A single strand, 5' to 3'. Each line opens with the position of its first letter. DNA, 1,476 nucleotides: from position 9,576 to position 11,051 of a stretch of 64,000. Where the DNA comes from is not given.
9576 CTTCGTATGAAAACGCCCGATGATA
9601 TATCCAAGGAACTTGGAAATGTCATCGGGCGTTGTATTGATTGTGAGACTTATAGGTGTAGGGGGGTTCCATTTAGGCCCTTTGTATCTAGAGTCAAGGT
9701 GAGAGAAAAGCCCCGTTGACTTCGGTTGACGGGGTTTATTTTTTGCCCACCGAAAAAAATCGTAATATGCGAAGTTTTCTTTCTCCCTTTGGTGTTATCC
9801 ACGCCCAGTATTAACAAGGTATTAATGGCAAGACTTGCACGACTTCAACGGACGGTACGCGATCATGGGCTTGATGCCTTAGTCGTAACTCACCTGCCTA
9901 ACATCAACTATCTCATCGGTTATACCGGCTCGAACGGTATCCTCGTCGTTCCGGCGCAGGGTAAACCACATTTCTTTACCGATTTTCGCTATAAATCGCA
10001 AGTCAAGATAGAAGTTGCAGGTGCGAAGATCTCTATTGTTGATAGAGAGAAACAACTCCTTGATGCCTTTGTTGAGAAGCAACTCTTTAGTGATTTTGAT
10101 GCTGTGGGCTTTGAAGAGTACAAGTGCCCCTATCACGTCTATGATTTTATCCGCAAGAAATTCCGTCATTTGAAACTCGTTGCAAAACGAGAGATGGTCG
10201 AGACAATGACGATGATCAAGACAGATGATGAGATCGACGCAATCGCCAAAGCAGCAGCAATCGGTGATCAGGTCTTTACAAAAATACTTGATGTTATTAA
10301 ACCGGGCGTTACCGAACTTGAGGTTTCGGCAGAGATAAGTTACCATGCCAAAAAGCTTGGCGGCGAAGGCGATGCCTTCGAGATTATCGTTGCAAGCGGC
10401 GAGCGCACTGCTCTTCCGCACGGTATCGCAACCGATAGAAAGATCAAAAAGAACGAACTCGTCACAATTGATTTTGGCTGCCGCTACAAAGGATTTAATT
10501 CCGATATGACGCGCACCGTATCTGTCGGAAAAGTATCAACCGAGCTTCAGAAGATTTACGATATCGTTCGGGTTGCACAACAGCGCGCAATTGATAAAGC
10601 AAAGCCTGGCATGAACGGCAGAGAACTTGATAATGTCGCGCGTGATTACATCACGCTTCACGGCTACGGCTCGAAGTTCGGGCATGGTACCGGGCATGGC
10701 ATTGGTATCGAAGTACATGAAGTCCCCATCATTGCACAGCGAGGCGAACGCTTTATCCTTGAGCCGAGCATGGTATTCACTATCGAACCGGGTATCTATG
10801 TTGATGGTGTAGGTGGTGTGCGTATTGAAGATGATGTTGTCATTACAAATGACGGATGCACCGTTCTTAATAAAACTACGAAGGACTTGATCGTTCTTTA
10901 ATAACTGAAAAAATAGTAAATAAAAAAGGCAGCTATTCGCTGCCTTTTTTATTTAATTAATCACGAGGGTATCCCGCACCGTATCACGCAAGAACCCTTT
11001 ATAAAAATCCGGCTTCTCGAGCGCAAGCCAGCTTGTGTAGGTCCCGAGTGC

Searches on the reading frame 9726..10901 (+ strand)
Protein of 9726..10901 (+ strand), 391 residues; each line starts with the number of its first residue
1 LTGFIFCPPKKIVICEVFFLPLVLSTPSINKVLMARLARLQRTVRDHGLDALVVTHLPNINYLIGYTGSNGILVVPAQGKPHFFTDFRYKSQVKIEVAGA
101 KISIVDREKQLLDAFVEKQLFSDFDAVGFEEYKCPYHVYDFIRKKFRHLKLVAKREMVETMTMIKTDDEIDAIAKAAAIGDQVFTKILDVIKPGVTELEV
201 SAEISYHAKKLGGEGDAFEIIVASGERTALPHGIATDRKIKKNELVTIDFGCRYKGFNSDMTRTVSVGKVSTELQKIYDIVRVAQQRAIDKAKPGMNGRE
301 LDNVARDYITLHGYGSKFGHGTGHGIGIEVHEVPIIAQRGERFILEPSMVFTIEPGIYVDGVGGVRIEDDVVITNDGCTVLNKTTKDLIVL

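Call 52: search_protein_families(library=pfam, proteins=[window:9726-10901:+], max_evalue=0.001)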
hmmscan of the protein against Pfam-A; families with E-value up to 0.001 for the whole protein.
window:9726-10901:+ (391 aa): 2 families
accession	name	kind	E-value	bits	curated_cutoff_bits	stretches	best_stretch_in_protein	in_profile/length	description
PF00557.29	Peptidase_M24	-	2e-74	250.3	23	1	172-375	2-208/208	Metallopeptidase family M24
PF01321.24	Creatinase_N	-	5.3e-21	75.9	22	1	36-163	1-127/128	Creatinase/Prolidase N-terminal domain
